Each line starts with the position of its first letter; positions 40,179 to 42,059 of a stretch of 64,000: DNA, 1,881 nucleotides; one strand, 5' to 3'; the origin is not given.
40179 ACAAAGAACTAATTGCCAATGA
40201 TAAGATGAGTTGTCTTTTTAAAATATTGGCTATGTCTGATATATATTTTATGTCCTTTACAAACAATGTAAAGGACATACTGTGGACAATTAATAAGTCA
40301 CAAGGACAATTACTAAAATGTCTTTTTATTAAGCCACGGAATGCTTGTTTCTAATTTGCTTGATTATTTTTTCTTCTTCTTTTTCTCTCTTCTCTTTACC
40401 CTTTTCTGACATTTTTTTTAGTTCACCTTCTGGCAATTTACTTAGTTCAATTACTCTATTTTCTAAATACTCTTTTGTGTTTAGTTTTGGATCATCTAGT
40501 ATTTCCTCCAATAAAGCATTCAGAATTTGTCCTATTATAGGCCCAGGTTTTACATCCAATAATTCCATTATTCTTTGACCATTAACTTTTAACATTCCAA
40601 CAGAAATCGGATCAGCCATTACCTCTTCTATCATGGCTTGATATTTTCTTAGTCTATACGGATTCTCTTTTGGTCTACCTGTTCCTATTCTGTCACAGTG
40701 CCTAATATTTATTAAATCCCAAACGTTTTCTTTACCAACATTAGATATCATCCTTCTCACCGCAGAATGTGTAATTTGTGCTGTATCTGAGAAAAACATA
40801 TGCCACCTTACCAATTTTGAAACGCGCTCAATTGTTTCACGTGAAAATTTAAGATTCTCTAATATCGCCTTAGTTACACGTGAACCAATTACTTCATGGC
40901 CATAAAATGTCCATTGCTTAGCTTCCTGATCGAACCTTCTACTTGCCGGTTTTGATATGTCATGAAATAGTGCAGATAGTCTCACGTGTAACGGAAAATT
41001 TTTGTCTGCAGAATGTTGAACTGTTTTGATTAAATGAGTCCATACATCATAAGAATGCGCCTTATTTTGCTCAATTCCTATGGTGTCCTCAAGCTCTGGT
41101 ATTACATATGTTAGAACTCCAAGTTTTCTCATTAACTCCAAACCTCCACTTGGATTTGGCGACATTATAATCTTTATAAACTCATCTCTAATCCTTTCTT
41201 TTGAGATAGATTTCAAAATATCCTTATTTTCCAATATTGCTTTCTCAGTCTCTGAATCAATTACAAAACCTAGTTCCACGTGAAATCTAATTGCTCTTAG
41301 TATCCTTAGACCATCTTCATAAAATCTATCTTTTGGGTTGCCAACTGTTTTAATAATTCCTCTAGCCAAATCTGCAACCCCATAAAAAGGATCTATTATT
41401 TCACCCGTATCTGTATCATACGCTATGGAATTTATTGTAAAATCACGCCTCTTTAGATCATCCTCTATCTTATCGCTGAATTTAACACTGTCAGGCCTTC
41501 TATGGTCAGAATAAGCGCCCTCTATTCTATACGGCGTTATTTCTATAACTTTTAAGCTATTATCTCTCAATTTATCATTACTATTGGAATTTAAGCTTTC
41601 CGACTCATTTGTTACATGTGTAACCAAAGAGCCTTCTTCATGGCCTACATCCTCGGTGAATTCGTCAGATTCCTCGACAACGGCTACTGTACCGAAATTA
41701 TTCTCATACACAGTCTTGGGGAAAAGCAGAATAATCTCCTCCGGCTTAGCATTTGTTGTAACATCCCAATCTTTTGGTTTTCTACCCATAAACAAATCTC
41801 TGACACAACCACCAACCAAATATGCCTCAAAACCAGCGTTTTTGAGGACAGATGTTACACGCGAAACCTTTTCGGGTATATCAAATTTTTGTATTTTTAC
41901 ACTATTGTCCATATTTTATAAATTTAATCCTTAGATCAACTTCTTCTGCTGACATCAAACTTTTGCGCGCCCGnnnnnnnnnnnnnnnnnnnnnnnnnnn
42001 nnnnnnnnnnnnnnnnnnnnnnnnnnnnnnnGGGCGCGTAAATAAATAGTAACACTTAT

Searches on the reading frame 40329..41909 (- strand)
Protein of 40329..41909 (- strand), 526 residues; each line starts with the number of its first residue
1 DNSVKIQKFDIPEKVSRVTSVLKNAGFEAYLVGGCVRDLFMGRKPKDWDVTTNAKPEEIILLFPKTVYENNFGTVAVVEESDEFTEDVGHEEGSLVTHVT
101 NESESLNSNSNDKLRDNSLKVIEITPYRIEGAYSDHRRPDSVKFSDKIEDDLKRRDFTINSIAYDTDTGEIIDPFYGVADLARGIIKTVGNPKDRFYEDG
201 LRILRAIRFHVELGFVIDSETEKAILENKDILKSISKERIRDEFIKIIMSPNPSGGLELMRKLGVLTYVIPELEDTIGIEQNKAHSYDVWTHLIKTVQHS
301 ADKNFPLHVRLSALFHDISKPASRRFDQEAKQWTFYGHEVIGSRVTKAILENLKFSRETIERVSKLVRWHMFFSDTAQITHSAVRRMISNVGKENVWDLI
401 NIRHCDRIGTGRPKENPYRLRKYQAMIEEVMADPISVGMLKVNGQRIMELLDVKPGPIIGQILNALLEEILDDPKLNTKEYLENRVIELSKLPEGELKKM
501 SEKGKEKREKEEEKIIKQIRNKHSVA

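Call 21: search_protein_families(library=pfam, proteins=[window:40329-41909:-], max_evalue=0.0001)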
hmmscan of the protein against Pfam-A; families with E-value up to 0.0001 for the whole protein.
window:40329-41909:- (526 aa): 4 families
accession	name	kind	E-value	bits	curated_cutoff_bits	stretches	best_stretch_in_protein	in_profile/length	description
PF01743.26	PolyA_pol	-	3.9e-35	121.4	23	2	117-186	57-125/126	Poly A polymerase head domain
PF12627.12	PolyA_pol_RNAbd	-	1.5e-20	73.2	22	1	214-275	1-62/64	Probable RNA and SrmB- binding site of polymerase A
PF13735.12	tRNA_NucTran2_2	-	4.6e-11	43.3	27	1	326-483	3-146/149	tRNA nucleotidyltransferase domain 2 putative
PF01966.28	HD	-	7.9e-10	39.5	22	1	285-383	4-104/116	HD domain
